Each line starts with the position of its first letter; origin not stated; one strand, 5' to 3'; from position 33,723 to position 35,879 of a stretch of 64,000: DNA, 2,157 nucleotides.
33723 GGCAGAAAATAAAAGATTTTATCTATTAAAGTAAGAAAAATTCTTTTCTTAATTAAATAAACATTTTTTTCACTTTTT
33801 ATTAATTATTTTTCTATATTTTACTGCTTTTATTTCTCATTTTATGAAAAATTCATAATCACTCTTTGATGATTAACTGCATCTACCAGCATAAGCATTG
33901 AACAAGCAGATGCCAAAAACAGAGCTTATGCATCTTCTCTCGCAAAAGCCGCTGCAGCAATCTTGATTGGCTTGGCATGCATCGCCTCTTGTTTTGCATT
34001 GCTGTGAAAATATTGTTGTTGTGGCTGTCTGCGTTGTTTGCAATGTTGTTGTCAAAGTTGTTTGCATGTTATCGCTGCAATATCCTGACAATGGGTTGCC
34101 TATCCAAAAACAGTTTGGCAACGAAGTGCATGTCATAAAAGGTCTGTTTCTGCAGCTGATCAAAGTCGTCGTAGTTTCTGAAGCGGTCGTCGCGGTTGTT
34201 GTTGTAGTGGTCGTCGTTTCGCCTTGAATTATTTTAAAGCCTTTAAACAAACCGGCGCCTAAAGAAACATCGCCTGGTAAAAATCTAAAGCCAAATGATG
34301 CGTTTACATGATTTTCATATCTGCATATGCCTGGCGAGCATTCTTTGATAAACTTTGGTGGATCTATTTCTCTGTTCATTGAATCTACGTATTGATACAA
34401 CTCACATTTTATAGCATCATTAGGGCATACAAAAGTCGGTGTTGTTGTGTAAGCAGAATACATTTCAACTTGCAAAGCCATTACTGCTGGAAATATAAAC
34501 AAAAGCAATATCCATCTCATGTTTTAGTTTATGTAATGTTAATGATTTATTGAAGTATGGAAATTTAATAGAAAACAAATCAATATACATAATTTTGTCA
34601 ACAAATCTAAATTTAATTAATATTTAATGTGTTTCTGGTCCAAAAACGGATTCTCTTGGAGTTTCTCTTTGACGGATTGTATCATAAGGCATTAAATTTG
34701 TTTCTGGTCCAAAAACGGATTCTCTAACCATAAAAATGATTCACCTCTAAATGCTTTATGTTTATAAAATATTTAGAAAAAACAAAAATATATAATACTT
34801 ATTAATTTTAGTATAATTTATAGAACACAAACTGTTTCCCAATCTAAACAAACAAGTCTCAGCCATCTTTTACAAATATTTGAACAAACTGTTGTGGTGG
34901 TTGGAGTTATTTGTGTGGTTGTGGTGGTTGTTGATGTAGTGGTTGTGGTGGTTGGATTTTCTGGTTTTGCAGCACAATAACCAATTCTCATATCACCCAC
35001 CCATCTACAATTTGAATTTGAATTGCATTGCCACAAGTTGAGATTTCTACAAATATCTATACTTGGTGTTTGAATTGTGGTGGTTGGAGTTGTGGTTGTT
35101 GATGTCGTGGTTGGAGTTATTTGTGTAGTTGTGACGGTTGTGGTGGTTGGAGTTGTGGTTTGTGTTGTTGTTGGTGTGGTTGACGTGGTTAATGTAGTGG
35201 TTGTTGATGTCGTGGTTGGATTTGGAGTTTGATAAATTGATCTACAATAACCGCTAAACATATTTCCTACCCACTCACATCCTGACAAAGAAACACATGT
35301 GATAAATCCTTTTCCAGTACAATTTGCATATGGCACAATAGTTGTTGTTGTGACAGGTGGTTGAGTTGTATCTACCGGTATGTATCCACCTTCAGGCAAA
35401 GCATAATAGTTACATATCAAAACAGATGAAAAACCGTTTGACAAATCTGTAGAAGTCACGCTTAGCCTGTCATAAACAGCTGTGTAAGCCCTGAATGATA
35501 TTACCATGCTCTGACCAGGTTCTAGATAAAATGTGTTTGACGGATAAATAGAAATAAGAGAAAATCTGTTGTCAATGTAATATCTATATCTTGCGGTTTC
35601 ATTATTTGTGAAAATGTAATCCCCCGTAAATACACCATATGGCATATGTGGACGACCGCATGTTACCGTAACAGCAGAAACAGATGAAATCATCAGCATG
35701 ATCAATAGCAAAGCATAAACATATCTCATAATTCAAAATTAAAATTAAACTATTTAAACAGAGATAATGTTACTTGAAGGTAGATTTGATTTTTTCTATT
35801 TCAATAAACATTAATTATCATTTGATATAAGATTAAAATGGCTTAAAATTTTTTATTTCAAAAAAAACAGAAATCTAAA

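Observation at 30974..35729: Recurrent ~26-aa four-Cys module (C-x3-F-x2-C-x4-5-C-x-W-[VI]-G-x4-5-G-x-C) preceded by poly-Thr linkers in at least five different secreted proteins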

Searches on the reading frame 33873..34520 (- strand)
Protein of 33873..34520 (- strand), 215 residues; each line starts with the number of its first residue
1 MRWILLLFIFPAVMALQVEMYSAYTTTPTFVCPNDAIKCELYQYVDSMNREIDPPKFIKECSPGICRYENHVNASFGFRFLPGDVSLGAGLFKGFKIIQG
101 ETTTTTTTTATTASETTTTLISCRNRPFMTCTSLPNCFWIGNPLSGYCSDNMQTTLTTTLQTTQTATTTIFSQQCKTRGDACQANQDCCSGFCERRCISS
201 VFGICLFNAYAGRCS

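Call 3: search_protein_families(library=pfam, proteins=[window:33873-34520:-], max_evalue=1)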
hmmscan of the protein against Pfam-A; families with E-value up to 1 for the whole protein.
window:33873-34520:- (215 aa): 3 families
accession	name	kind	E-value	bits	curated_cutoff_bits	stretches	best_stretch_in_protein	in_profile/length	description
PF08087.16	Toxin_18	-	0.035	14.6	24.3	1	175-206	3-29/31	Conotoxin O-superfamily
PF02950.22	Conotoxin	-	0.082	14.3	25.1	1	159-197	34-74/75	Conotoxin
PF08099.16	Toxin_27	-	0.49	11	25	0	181-196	9-24/33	Scorpion calcine family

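Call 45: search_protein_families(library=ncbifam, proteins=[window:33873-34520:-], max_evalue=10)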
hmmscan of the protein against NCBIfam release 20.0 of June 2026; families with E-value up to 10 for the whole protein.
window:33873-34520:- (215 aa): 0 families

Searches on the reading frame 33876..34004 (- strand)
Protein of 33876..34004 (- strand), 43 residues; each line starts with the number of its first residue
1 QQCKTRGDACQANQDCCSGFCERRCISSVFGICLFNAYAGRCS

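Call 30: search_protein_families(library=pfam, proteins=[window:33876-34004:-], max_evalue=10)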
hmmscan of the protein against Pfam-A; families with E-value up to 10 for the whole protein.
seq(43 aa): 8 families
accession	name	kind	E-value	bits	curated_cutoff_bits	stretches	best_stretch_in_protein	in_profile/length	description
PF08087.16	Toxin_18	-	0.011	16.1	24.3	1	3-34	3-29/31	Conotoxin O-superfamily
PF08099.16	Toxin_27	-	0.012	16.1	25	1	10-24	10-24/33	Scorpion calcine family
PF07740.17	Toxin_12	-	0.015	16.4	21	1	3-24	2-24/30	Ion channel inhibitory toxin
PF11703.13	UPF0506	-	0.041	14.7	23.2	1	1-23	33-55/59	UPF0506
PF02950.22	Conotoxin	-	0.13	13.6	25.1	1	2-25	49-74/75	Conotoxin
PF08091.16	Toxin_21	-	0.75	10.2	21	1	3-23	1-21/40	Spider insecticidal peptide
PF08088.17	Toxin_19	-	3.1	8.4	23.2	1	2-30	4-32/40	Conotoxin I-superfamily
PF00095.26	WAP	-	7.7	7.3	20.8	1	8-26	21-39/41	WAP-type (Whey Acidic Protein) 'four-disulfide core'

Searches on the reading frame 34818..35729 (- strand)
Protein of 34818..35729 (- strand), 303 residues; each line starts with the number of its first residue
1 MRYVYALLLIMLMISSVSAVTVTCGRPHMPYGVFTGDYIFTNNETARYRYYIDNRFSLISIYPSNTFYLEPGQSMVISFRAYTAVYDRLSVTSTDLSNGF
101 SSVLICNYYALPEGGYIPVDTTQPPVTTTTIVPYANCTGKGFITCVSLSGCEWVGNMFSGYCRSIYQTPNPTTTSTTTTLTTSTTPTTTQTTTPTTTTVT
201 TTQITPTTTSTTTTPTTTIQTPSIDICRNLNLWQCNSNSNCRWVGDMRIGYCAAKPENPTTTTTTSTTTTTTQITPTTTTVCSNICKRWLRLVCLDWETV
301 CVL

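Call 3: search_protein_families(library=pfam, proteins=[window:34818-35729:-], max_evalue=1)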
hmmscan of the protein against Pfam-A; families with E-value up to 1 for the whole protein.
window:34818-35729:- (303 aa): 1 family
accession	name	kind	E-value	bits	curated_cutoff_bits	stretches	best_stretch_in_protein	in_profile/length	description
PF01456.22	Mucin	-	0.83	10.1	34.7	1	170-224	42-94/143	Mucin-like glycoprotein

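Call 45: search_protein_families(library=ncbifam, proteins=[window:34818-35729:-], max_evalue=10)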
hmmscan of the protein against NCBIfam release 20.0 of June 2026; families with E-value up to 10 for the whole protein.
window:34818-35729:- (303 aa): 0 families

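Call 71: predict_structure(alignment_id=A5)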
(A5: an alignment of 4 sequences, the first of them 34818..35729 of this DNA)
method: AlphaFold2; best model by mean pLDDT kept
length: 303 residues; sequences in the alignment: 4
mean_pLDDT: 44.7   pTM: 0.26
mean pLDDT of the five models: 44.7, 37.7, 37.1, 35.8, 31.6
residues with pLDDT >= 90: 0; 70-90: 19; 50-70: 93; < 50: 191
segments of 3 or more residues with pLDDT < 50: 14-35, 53-64, 80-132, 155-159, 167-224, 247-249, 258-281, 288-295
pLDDT, mean of each block of 10 residues (from residue 1): 75 41 35 49 58 43 52 53 37 37 40 28 29 59 53 52 55 29 30 29 29 29 52 60 58 60 32 38 47 49 50
secondary structure, 60 per line:
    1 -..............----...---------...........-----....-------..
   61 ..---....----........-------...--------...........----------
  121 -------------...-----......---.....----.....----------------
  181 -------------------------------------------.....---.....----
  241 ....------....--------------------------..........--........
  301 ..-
elements in order: H2-15 E20-22 E32-42 E48-51 E59-62 E66-69 E74-81 E89-91 E100-110 H142-147 E151-155 E160-164 H224-228 H232-236 E241-244 E251-254 E281-290 E293-302

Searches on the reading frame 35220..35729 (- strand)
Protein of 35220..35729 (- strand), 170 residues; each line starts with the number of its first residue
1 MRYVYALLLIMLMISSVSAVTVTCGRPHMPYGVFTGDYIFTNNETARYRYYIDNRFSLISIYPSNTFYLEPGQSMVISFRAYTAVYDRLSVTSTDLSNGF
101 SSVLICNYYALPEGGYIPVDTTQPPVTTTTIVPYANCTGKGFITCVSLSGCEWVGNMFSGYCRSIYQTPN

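Call 62: find_homologous_proteins(query=window:35220-35729:-, max_evalue=0.001)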
Query window:35220-35729:- (170 aa): 3 proteins with E <= 0.001 among 90 candidates.
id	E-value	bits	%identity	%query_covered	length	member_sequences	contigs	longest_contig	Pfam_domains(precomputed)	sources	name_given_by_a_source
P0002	5.6e-94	331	85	98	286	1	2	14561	-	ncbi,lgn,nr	ncbi:MAG: hypothetical protein QXM68_04405 [Candidatus Aenigmatarchaeota archaeon]|nr:hypothetical p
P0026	8.3e-57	210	59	92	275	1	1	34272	-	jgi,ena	-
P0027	4.7e-56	207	59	96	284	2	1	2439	-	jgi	jgi:hypothetical protein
